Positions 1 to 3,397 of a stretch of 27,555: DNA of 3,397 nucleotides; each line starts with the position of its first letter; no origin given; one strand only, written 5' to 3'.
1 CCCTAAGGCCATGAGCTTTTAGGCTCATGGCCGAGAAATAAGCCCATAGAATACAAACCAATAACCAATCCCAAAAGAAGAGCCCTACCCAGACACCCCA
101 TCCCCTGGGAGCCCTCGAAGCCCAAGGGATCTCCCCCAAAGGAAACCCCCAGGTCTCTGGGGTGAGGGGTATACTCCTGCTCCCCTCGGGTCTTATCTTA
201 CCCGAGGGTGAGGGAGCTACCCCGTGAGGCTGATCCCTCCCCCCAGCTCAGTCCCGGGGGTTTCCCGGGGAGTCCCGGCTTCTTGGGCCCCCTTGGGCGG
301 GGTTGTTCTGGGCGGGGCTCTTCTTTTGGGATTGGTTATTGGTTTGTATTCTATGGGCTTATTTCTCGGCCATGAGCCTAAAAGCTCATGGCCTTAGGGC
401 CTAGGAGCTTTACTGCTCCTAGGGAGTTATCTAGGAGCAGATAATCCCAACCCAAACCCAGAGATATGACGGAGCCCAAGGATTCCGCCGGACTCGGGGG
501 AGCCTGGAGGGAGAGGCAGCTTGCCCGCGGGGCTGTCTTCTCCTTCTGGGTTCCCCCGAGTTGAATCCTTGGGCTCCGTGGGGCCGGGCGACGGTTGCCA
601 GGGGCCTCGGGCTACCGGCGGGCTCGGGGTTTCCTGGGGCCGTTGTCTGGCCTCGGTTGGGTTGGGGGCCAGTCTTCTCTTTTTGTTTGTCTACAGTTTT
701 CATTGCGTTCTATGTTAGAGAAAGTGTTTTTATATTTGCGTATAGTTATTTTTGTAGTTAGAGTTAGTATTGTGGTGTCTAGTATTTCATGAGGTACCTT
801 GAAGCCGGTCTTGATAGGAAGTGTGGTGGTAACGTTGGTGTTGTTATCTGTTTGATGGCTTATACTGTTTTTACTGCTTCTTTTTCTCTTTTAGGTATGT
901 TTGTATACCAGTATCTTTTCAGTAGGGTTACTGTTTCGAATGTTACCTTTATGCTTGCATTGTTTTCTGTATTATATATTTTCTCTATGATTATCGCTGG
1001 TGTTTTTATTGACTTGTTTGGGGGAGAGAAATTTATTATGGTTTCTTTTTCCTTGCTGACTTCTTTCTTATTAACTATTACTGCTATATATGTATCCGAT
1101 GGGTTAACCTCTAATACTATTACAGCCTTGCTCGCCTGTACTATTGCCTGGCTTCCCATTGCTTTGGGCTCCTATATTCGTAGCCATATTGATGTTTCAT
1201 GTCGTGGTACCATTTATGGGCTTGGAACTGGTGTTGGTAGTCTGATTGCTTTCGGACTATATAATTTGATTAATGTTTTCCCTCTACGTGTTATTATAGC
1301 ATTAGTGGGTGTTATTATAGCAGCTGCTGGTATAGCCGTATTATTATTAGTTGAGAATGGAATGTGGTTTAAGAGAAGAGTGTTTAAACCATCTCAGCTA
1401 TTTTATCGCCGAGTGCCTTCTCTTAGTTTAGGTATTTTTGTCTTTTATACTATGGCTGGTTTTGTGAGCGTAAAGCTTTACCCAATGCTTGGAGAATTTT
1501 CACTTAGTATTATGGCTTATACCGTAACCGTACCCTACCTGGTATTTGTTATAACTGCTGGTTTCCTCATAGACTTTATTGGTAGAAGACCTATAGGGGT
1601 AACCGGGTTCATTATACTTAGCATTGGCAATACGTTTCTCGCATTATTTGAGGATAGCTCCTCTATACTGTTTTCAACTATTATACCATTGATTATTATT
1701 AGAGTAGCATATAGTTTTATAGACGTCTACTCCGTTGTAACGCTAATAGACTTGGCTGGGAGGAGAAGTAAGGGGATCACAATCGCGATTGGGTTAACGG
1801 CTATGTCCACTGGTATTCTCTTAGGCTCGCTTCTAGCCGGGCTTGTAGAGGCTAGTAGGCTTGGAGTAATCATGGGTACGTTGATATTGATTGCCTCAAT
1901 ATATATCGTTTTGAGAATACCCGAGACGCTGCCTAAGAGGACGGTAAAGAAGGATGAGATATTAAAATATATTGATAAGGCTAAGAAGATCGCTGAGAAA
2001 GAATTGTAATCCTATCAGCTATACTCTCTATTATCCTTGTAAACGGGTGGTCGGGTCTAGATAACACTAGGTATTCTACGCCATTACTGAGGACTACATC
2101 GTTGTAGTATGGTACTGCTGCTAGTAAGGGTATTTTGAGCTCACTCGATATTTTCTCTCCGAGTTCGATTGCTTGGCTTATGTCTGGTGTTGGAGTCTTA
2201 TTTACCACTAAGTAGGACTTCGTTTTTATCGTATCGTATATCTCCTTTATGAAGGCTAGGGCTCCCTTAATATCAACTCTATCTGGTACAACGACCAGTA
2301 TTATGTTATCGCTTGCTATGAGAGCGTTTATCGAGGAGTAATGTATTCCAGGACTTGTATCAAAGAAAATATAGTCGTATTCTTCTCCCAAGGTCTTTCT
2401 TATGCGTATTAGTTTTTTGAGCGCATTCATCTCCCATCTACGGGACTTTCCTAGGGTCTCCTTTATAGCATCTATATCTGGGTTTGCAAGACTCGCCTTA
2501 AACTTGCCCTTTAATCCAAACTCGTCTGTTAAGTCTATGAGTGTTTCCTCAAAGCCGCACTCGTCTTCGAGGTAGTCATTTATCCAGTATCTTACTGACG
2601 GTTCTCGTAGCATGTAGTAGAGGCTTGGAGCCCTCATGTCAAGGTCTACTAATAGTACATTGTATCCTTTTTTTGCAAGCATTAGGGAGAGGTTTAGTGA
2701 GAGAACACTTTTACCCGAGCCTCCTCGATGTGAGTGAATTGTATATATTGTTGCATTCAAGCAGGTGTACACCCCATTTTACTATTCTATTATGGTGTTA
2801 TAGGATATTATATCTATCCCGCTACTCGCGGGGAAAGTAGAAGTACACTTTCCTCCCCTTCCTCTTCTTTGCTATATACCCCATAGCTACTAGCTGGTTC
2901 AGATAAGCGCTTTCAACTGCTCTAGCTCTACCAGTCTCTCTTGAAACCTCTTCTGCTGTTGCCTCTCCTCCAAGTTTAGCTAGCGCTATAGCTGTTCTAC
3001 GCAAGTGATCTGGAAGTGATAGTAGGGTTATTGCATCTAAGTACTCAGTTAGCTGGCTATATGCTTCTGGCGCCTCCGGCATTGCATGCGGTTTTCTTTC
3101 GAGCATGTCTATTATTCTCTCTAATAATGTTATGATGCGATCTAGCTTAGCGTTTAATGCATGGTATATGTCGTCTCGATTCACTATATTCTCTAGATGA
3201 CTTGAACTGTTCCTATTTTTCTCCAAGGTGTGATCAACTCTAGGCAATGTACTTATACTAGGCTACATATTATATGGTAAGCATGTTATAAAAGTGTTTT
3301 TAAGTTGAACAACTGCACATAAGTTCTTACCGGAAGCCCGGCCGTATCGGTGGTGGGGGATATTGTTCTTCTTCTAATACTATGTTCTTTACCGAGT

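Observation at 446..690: Strand-asymmetric structured RNA: three-way junction with ~15 G:U pairs, ending at a T-tract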

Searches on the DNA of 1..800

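Call 13: search_rna_families(source=window, start=1, end=800, threshold=evalue, max_evalue=10)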
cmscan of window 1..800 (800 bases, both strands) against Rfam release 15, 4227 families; matches with E-value up to 10: 18.
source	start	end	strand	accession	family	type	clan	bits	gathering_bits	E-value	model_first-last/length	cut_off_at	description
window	480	568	+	RF03527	mir-3072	Gene; miRNA;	-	25.2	86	0.11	1-83/83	no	mir-3072 microRNA precursor family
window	492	561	+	RF00883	MIR820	Gene; miRNA;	-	24.4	196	0.11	1-191/191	no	MIR820 microRNA precursor family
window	102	298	-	RF01703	Dictyoglomi-1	Gene; sRNA;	-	23.7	150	0.0054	1-236/236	no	Dictyoglomi-1 RNA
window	492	566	+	RF03766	mir-3155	Gene; miRNA;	-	22.9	70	0.042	1-56/56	no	mir-3155 microRNA precursor family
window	491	562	+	RF02006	mir-1253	Gene; miRNA;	-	22.2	103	0.095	1-94/94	no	mir-1253 microRNA precursor family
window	492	561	+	RF04102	MIR6457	Gene; miRNA;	-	22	140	0.11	1-177/177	no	MIR6457 microRNA precursor family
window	142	264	+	RF03906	mir-3199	Gene; miRNA;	-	21.3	100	0.55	1-87/87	no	mir-3199 microRNA precursor family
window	494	558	+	RF00771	mir-185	Gene; miRNA;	-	19.7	60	0.75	1-79/79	no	mir-185 microRNA precursor family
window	492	562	+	RF00802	mir-207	Gene; miRNA;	-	19.1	88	1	1-78/78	no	mir-207 microRNA precursor family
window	496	557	+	RF02963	DUF3800-IV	Gene; sRNA;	-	19.1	60.7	2.8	1-91/91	no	DUF3800-IV RNA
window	470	578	-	RF03379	mir-4667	Gene; miRNA;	-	18.2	68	2.5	1-93/93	no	mir-4667 microRNA precursor family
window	579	655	+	RF03316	mir-1263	Gene; miRNA;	-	17.9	95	2.3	1-84/84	no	mir-1263 microRNA precursor family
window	165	224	+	RF04281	mir-8791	Gene; miRNA;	CL00146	15.5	85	5.9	1-77/77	no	mir-8791 microRNA precursor family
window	445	525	-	RF03541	Flavi_ISFV_xrRNA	Cis-reg;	-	15.2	50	1.8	1-89/89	no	Insect-specific Flavivirus exoribonuclease-resistant RNA element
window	500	554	+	RF04288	mir-9201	Gene; miRNA;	CL00147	15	95.5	4.8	1-81/81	no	mir-9201 microRNA precursor family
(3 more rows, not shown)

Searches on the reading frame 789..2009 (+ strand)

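Call 29: search_protein_families(library=pfam, proteins=[window:789-2009:+], max_evalue=0.01)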
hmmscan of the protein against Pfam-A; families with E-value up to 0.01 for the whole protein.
window:789-2009:+ (406 aa): 1 family
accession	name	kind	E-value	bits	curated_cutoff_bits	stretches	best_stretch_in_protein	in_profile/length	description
PF07690.21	MFS_1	-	4e-14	52.8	33.4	1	212-390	1-187/347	Major Facilitator Superfamily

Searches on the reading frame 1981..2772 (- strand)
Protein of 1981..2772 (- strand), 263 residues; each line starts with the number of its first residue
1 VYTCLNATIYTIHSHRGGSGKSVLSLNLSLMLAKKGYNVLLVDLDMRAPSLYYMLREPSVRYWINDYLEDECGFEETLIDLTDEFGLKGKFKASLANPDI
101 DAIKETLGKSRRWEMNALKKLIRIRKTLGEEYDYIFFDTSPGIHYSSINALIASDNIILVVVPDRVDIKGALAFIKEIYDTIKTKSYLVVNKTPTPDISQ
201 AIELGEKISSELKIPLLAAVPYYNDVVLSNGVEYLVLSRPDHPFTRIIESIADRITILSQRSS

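Call 29: search_protein_families(library=pfam, proteins=[window:1981-2772:-], max_evalue=0.01)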
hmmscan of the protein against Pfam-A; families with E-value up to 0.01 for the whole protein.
window:1981-2772:- (263 aa): 8 families
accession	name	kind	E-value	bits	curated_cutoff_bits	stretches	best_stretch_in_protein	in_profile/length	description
PF13614.12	AAA_31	-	8.8e-21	75.1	27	1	9-183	3-169/177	AAA domain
PF10609.15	ParA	-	1.2e-13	51.5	27.1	1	9-56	5-52/246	NUBPL iron-transfer P-loop NTPase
PF01656.29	CbiA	-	1.7e-12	47.8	25.4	1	11-226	2-115/125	CobQ/CobB/MinD/ParA nucleotide binding domain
PF09140.17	MipZ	-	9e-07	28.9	20.7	1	14-51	7-44/262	ATPase MipZ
PF00142.24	Fer4_NifH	-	1.9e-05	24.7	25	1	16-228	8-216/271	4Fe-4S iron sulfur cluster binding proteins, NifH/frxC family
PF06564.18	CBP_BcsQ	-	0.00021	21.3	21.3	1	10-165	4-149/234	Cellulose biosynthesis protein BcsQ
PF02374.21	ArsA_ATPase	-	0.00065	19.4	24.3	0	15-45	8-38/305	Anion-transporting ATPase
PF07015.17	VirC1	-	0.0018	18.1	24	0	128-184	80-136/231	VirC1 protein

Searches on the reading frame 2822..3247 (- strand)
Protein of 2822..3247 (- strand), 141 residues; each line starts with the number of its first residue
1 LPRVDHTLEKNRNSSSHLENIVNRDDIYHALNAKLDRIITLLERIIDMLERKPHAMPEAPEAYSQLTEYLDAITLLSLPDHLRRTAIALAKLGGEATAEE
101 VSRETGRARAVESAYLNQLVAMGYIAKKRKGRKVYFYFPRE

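Call 29: search_protein_families(library=pfam, proteins=[window:2822-3247:-], max_evalue=0.01)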
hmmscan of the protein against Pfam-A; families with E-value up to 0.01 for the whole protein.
window:2822-3247:- (141 aa): 5 families
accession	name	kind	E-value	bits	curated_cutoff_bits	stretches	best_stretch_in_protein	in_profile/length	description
PF01978.25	TrmB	-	2.3e-05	24.6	25.6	1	94-139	21-66/68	Sugar-specific transcriptional regulator TrmB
PF09339.16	HTH_IclR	-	0.0011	19.1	22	1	88-127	11-50/52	IclR helix-turn-helix domain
PF22665.2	DUF6293_C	-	0.0015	19.4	27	1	99-135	52-87/101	DUF6293 C-terminal winged helix domain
PF24034.1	DUF7343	-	0.0016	18.7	27.6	1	84-133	7-56/62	Domain of unknown function (DUF7343)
PF13314.11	DUF4083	-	0.0052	17.1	25.4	0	30-44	42-56/57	Domain of unknown function (DUF4083)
